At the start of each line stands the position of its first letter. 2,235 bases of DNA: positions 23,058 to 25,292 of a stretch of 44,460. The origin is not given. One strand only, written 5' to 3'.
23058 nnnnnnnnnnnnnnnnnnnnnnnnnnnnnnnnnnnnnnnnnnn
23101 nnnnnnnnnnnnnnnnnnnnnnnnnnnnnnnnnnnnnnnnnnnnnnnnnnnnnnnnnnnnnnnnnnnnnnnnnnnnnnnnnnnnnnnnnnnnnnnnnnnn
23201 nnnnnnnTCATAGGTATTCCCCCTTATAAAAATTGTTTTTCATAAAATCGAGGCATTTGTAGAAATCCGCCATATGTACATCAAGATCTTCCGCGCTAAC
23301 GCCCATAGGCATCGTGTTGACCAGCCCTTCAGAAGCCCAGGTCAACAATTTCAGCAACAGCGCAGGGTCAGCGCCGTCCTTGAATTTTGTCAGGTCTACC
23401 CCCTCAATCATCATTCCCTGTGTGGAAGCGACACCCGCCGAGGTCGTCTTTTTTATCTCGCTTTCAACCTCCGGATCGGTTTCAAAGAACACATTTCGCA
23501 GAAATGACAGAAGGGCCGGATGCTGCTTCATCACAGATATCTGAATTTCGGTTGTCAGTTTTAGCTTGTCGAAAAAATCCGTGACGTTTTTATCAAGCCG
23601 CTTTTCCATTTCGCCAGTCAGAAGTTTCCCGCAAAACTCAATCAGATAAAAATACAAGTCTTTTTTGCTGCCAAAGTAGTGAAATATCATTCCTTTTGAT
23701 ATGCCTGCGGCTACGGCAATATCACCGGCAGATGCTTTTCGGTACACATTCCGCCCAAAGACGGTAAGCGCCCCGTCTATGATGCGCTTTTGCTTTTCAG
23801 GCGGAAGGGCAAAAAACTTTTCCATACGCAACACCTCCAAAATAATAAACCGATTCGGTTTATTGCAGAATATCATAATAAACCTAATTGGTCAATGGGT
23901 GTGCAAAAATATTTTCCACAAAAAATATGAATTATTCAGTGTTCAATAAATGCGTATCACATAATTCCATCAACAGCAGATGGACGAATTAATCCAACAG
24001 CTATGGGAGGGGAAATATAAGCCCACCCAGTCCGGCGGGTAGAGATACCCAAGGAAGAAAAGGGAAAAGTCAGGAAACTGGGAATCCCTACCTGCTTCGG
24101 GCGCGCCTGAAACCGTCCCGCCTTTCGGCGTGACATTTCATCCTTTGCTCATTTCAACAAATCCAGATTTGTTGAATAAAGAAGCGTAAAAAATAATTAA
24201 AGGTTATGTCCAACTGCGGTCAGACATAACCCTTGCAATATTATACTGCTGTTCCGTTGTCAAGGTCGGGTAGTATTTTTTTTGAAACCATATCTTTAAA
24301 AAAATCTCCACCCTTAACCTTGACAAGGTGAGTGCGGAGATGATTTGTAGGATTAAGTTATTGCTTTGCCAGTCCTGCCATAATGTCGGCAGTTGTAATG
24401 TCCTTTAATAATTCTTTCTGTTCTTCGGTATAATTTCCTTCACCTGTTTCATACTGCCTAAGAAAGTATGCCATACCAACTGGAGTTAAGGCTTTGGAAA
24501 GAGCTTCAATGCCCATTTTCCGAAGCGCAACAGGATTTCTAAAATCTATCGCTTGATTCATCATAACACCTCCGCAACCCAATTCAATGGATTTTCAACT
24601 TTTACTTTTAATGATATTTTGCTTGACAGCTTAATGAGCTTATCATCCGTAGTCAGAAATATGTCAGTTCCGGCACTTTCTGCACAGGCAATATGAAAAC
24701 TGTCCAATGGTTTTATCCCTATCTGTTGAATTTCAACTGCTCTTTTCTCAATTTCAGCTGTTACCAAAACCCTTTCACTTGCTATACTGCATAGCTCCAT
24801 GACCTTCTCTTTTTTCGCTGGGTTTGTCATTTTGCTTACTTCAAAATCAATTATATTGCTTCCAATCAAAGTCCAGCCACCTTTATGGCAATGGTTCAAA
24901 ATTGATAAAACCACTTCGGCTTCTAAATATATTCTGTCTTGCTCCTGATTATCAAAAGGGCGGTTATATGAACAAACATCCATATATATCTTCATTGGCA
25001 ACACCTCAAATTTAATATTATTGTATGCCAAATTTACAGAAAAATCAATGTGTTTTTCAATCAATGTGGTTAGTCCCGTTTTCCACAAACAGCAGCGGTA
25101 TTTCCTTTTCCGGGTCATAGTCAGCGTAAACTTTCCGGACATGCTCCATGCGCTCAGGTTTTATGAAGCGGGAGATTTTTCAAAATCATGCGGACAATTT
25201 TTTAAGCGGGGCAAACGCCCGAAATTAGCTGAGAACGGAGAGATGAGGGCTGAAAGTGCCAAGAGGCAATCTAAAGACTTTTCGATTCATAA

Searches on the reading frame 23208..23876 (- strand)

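Call 71: search_protein_families(library=pfam, proteins=[window:23208-23876:-], max_evalue=0.001)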
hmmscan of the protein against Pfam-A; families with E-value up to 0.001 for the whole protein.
window:23208-23876:- (222 aa): 2 families
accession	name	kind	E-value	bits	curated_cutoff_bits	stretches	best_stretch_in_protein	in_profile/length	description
PF00440.29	TetR_N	-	1.1e-11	44.8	24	1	32-76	1-45/47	Bacterial regulatory proteins, tetR family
PF23511.1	Microp_apicomplexa_7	-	0.00071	20.1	31.3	0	54-99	17-62/86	Apicomplexa microprotein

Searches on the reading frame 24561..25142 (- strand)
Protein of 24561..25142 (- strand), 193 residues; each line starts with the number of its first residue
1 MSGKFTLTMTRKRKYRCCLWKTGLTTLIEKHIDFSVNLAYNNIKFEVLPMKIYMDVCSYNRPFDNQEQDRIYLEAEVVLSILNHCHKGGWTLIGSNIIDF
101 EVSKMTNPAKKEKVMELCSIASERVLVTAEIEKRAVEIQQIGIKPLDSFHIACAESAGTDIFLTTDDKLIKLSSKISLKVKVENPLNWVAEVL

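Call 71: search_protein_families(library=pfam, proteins=[window:24561-25142:-], max_evalue=0.001)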
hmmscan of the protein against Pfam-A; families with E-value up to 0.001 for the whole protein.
window:24561-25142:- (193 aa): 1 family
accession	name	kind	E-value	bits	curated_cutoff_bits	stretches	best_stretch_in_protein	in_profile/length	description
PF01850.27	PIN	-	6.9e-07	30.3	23.6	1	69-172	29-117/120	PIN domain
